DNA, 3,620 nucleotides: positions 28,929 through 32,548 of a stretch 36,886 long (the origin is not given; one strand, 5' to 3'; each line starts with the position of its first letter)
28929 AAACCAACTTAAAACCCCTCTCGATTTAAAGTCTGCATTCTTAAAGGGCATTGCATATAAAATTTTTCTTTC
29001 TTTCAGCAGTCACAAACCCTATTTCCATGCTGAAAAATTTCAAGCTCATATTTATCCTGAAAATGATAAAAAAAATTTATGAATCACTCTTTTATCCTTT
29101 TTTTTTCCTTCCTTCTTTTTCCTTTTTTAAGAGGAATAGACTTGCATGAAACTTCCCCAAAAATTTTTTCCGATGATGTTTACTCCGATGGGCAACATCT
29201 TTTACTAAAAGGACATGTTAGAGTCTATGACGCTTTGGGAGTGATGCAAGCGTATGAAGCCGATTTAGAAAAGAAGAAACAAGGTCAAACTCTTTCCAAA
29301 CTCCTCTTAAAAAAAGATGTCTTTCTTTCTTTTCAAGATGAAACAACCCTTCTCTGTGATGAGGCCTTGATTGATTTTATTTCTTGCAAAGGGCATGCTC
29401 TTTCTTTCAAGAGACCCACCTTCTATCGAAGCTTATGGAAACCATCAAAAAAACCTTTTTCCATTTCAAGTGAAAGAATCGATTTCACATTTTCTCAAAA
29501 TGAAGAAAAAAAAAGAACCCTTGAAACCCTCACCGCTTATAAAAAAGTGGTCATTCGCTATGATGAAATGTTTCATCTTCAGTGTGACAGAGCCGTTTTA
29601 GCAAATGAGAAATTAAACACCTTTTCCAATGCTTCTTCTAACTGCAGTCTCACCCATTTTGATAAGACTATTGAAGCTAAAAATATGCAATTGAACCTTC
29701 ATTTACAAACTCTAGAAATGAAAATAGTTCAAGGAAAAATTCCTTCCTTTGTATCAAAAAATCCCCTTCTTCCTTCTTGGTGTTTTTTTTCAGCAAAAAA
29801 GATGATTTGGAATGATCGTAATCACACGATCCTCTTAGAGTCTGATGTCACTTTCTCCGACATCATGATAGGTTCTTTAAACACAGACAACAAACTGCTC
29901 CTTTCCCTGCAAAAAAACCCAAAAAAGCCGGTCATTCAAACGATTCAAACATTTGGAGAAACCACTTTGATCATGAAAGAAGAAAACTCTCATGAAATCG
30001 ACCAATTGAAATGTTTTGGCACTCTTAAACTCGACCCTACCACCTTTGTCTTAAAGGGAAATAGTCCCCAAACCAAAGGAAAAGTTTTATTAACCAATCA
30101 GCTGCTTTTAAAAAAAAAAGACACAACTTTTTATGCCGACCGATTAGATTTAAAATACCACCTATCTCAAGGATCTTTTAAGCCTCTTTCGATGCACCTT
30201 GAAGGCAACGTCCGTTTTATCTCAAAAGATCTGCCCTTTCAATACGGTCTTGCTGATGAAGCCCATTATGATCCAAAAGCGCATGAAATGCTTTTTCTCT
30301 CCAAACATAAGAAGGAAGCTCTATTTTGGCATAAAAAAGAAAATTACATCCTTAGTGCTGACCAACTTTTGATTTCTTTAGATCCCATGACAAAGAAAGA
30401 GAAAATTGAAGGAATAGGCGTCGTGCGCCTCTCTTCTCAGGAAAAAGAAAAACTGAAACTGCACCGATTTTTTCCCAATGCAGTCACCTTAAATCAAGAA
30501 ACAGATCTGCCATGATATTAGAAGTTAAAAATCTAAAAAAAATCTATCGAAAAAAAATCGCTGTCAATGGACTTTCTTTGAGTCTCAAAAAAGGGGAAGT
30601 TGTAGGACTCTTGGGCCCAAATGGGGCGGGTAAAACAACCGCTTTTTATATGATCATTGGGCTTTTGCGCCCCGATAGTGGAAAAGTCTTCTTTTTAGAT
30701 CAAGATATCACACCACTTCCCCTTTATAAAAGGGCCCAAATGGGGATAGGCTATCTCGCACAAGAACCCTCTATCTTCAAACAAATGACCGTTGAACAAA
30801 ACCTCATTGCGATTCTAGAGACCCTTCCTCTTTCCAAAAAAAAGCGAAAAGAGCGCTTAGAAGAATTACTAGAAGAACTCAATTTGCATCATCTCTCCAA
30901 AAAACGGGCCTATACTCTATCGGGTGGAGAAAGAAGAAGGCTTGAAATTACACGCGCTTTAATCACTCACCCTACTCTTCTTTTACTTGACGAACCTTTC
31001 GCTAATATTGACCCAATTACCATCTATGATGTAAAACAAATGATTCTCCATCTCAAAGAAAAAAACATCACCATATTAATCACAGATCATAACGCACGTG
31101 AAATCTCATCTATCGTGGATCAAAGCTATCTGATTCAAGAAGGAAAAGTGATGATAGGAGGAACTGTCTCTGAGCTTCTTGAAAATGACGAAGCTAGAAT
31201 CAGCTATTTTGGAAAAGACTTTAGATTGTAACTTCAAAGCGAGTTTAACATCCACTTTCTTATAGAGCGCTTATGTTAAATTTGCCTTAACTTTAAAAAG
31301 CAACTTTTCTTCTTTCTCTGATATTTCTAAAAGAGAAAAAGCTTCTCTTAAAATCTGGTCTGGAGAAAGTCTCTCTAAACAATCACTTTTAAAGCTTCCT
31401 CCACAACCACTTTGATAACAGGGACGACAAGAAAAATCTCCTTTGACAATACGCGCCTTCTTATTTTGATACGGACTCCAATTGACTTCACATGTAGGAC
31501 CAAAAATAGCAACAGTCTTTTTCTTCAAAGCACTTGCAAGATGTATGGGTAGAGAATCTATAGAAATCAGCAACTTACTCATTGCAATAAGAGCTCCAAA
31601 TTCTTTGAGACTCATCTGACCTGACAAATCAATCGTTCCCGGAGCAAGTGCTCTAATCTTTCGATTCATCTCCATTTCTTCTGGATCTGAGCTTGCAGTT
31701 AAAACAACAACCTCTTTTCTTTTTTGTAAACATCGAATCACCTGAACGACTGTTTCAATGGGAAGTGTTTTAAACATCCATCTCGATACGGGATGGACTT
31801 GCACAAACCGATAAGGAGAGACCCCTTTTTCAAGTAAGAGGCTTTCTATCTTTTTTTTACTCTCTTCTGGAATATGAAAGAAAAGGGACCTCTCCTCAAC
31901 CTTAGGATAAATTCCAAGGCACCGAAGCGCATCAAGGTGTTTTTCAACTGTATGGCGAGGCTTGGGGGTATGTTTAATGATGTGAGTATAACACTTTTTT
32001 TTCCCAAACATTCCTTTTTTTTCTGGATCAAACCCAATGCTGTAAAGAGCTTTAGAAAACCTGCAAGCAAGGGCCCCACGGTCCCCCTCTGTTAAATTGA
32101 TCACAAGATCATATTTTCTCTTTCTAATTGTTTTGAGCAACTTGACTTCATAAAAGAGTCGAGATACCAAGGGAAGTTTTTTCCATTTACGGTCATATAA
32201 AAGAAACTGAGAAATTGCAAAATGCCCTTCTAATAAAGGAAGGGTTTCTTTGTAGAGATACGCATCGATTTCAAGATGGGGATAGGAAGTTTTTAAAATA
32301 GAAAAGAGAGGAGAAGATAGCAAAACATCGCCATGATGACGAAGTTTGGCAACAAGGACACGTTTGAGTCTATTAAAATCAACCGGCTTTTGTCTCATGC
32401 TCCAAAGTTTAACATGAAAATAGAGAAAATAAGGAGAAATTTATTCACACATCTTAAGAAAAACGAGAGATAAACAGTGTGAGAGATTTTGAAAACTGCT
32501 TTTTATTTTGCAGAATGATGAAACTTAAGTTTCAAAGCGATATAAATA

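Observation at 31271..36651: Cluster of four sulfotransferase domains next to the Kdo/Lpt operon and a GT9 glycosyltransferase: candidate undescribed sulfation system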

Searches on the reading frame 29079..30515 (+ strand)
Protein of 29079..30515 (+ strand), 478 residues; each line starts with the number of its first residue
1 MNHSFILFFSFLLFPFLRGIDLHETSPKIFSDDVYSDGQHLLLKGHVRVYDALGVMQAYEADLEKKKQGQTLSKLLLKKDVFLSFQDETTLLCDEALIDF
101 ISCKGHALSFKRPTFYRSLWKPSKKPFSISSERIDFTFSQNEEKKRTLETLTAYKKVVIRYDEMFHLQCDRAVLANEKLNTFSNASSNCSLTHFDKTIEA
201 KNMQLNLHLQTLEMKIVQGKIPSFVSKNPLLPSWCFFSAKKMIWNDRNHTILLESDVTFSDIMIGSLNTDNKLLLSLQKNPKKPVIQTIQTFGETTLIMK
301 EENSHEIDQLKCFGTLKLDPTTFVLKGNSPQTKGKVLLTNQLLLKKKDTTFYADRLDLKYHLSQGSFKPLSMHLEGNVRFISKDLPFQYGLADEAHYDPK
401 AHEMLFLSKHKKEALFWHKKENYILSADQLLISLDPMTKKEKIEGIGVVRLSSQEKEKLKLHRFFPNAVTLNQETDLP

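Call 37: search_protein_families(library=pfam, proteins=[window:29079-30515:+], max_evalue=0.01)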
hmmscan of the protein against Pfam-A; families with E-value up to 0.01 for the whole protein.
window:29079-30515:+ (478 aa): 0 families

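Call 60: search_protein_families(library=ncbifam, proteins=[window:29079-30515:+], max_evalue=0.001)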
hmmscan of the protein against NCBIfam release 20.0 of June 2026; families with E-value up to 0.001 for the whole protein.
window:29079-30515:+ (478 aa): 0 families
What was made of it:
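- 27653..31231 (+): Context only: kdsA (27653-28513), LptC-like (28495-29082), LptA-like (29079-30515) and lptB (30512-31231). This operon is conserved in Simkaniaceae. The LptC-like and LptA-like ORFs have no Pfam or NCBIfam hit (calls 37, 60).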

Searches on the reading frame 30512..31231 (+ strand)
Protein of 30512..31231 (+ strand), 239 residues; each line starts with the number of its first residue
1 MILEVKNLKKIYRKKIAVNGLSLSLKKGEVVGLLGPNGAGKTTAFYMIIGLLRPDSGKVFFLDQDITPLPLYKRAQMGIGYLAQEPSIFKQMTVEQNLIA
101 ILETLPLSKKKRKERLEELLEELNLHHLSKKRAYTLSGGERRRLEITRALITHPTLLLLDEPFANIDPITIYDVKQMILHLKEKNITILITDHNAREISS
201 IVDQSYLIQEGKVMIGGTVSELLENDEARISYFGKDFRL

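Call 43: search_protein_families(library=pfam, proteins=[window:30512-31231:+], max_evalue=0.001)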
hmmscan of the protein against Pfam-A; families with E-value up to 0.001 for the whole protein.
window:30512-31231:+ (239 aa): 3 families
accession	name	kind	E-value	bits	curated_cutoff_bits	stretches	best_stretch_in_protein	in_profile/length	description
PF00005.33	ABC_tran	-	3.3e-38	131.8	25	1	19-164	2-137/137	ABC transporter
PF13304.12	AAA_21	-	0.00029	21.4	27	0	31-48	2-19/304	AAA domain, putative AbiEii toxin, Type IV TA system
PF25199.1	nSTAND_NTPase5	-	0.00042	20.6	34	0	26-70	39-84/145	Novel STAND NTPase 5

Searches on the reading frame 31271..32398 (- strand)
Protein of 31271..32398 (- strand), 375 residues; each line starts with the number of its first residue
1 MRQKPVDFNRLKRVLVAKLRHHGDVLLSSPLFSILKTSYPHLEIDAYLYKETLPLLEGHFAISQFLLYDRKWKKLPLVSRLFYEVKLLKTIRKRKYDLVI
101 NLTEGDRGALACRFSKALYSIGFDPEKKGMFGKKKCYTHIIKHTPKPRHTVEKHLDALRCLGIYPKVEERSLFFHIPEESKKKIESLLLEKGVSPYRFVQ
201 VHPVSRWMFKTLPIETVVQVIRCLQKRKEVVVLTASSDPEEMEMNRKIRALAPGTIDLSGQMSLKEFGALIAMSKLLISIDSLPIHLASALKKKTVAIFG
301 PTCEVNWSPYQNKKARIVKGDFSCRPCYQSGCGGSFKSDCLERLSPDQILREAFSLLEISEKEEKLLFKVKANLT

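Call 3: search_protein_families(library=pfam, proteins=[window:31271-32398:-], max_evalue=1)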
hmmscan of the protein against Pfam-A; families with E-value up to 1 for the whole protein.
window:31271-32398:- (375 aa): 1 family
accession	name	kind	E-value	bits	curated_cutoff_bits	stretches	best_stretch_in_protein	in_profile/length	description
PF01075.23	Glyco_transf_9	-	1.8e-29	103.2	22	1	86-332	3-241/247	Glycosyltransferase family 9 (heptosyltransferase)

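Call 4: search_protein_families(library=ncbifam, proteins=[window:31271-32398:-], max_evalue=1)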
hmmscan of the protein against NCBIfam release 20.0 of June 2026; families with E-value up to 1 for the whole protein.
window:31271-32398:- (375 aa): 6 families
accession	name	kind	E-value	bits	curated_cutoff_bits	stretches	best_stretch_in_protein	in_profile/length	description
TIGR02201.1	heptsyl_trn_III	equivalog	1.8e-68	231.1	170.2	1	13-323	1-310/344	putative lipopolysaccharide heptosyltransferase III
NF007742.0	PRK10422.1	equivalog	3.7e-54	183.9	467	1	10-326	4-315/352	lipopolysaccharide core heptosyltransferase RfaQ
TIGR02195.1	heptsyl_trn_II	equivalog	5e-28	98.2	134.6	1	14-357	2-338/339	lipopolysaccharide heptosyltransferase II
TIGR02193.1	heptsyl_trn_I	equivalog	1.9e-23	83.2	185.3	1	13-316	1-298/320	lipopolysaccharide heptosyltransferase I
NF008162.0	PRK10916.1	equivalog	6.1e-11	42.1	569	2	255-319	243-306/348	ADP-heptose--LPS heptosyltransferase RfaF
NF008204.0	PRK10964.1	equivalog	2.5e-09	36.7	437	1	13-305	2-285/322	lipopolysaccharide heptosyltransferase RfaC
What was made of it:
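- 31271..32398 (-): GT9 glycosyltransferase (putative LPS heptosyltransferase III). It is a conserved neighbour and not part of the sulfotransferase island. TIGR02201 at 231 bits, cutoff 170 (call 4).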

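Call 54: find_homologous_proteins(query=window:31271-32398:-, max_evalue=1e-40)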
Query window:31271-32398:- (375 aa): 2536 proteins with E <= 1e-40 among 7474 candidates; the best 120 are listed.
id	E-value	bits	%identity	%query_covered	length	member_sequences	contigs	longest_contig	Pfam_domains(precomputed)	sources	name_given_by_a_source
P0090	2.0e-248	841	100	100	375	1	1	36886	PF01075.24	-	-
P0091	2.2e-198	677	81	96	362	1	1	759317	PF01075.24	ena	-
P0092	1.0e-155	536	68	94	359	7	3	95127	PF01075.24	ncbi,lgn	ncbi:MAG: putative lipopolysaccharide heptosyltransferase III [Simkaniaceae bacterium]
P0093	1.6e-153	529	66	93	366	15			PF01075.24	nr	nr:putative lipopolysaccharide heptosyltransferase III [Simkania negevensis]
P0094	9.7e-153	527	64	95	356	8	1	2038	PF01075.24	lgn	-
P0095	9.8e-153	527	65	95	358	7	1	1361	PF01075.24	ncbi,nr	ncbi:MAG: putative lipopolysaccharide heptosyltransferase III [Simkania sp.]|nr:putative lipopolysac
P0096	1.3e-152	526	64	97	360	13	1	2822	PF01075.24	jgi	-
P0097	3.3e-152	525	64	95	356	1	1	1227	PF01075.24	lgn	-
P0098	3.8e-152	525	65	95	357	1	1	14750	PF01075.24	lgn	-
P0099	7.0e-151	520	66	92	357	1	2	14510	PF01075.24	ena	-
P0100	1.0e-150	520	63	95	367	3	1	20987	PF01075.24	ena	-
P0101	2.0e-150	519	64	94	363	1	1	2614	PF01075.24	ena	-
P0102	3.0e-150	518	65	93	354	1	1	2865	PF01075.24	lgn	-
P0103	3.4e-150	518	62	95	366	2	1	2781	PF01075.24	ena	-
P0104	3.9e-150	518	64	95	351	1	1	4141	PF01075.24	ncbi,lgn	ncbi:MAG: putative lipopolysaccharide heptosyltransferase III [Chlamydiota bacterium]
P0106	5.6e-150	517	66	93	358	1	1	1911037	PF01075.24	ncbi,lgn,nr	ncbi:MAG: putative lipopolysaccharide heptosyltransferase III [Simkaniaceae bacterium]|nr:MAG: putat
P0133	3.0e-140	485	63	92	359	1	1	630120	PF01075.24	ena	-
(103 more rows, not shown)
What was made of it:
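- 31271..32398 (-): Orthologs occur across environmental Chlamydiae (call 54).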

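Call 55: find_encoding_contigs(protein=P0106, flank=10000, max_places=1)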
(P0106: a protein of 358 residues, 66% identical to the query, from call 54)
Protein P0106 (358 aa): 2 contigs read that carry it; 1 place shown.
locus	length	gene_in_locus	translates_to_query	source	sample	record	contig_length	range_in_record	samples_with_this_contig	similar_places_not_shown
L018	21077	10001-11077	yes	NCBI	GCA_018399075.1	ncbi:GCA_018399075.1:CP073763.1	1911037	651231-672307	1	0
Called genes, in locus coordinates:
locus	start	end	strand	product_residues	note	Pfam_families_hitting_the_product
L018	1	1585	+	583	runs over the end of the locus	PF17297:PEPCK_N, PF00821:PEPCK_GTP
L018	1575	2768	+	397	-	PF07690:MFS_1, PF13347:MFS_2 (weak), PF00083:Sugar_tr, PF05977:MFS_3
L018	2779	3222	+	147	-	PF02580:Tyr_Deacylase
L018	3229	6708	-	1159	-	-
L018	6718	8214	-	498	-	-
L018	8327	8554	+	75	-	-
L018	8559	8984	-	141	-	PF00334:NDK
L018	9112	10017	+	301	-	-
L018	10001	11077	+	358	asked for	PF01075:Glyco_transf_9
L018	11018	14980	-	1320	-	PF17652:Glyco_hydro81C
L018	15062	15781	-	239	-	PF00005:ABC_tran, PF13304:AAA_21 (faint)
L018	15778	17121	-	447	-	-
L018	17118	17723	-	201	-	-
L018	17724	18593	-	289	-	PF00793:DAHP_synth_1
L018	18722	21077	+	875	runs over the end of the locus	-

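Call 56: find_encoding_contigs(protein=P0092, flank=10000, max_places=1)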
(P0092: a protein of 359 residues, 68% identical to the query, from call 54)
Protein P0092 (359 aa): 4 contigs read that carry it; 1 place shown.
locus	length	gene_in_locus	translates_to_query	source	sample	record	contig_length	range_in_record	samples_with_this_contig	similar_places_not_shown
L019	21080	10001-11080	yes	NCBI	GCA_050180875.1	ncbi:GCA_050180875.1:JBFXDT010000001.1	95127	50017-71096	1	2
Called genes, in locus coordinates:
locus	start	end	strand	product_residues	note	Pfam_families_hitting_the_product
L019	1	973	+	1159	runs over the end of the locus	PF08455:SNF2_assoc, PF00176:SNF2-rel_dom, PF00270:DEAD, PF00271:Helicase_C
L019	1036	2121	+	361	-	PF00022:Actin (faint), PF06723:MreB_Mbl, PF00012:HSP70, PF14450:FtsA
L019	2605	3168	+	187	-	PF01609:DDE_Tnp_1, PF13612:DDE_Tnp_1_3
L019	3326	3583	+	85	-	PF02201:SWIB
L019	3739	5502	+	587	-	PF17297:PEPCK_N, PF00821:PEPCK_GTP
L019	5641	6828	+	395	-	PF00083:Sugar_tr, PF07690:MFS_1, PF05977:MFS_3 (weak), PF07690:MFS_1 (weak)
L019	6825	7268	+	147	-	PF02580:Tyr_Deacylase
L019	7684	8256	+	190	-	-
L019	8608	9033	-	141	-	PF00334:NDK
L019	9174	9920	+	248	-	-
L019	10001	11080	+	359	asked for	PF01075:Glyco_transf_9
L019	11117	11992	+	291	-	PF01738:DLH (weak), PF12740:PETase, PF20434:BD-FAE (faint), PF00561:Abhydrolase_1 (faint)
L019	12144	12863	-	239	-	PF00005:ABC_tran, PF13304:AAA_21 (faint)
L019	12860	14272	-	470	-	-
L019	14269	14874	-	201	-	-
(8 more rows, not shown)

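Call 57: find_encoding_contigs(protein=P0133, flank=10000, max_places=1)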
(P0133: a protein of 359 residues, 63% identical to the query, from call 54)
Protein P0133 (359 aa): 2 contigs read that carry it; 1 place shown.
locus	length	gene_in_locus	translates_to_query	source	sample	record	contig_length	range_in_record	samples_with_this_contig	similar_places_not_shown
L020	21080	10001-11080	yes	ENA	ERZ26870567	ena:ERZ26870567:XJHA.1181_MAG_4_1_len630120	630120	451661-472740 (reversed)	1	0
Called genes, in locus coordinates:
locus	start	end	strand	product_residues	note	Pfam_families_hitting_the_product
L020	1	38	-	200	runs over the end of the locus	PF00574:CLP_protease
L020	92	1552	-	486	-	PF05697:Trigger_N, PF05698:Trigger_C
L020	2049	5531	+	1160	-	PF08455:SNF2_assoc, PF00176:SNF2-rel_dom, PF04851:ResIII, PF00271:Helicase_C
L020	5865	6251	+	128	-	-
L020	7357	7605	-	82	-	-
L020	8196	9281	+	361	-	PF00022:Actin (faint), PF06723:MreB_Mbl, PF00012:HSP70, PF14450:FtsA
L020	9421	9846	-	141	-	PF00334:NDK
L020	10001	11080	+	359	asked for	PF01075:Glyco_transf_9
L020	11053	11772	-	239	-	PF00005:ABC_tran, PF13304:AAA_21 (faint)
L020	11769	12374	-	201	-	-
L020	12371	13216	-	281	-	PF00793:DAHP_synth_1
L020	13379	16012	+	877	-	-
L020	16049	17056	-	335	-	-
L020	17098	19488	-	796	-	PF01588:tRNA_bind, PF03483:B3_4, PF03484:B5, PF17759:tRNA_synthFbeta, PF03147:FDX-ACB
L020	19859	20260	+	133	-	-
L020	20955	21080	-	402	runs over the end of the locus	-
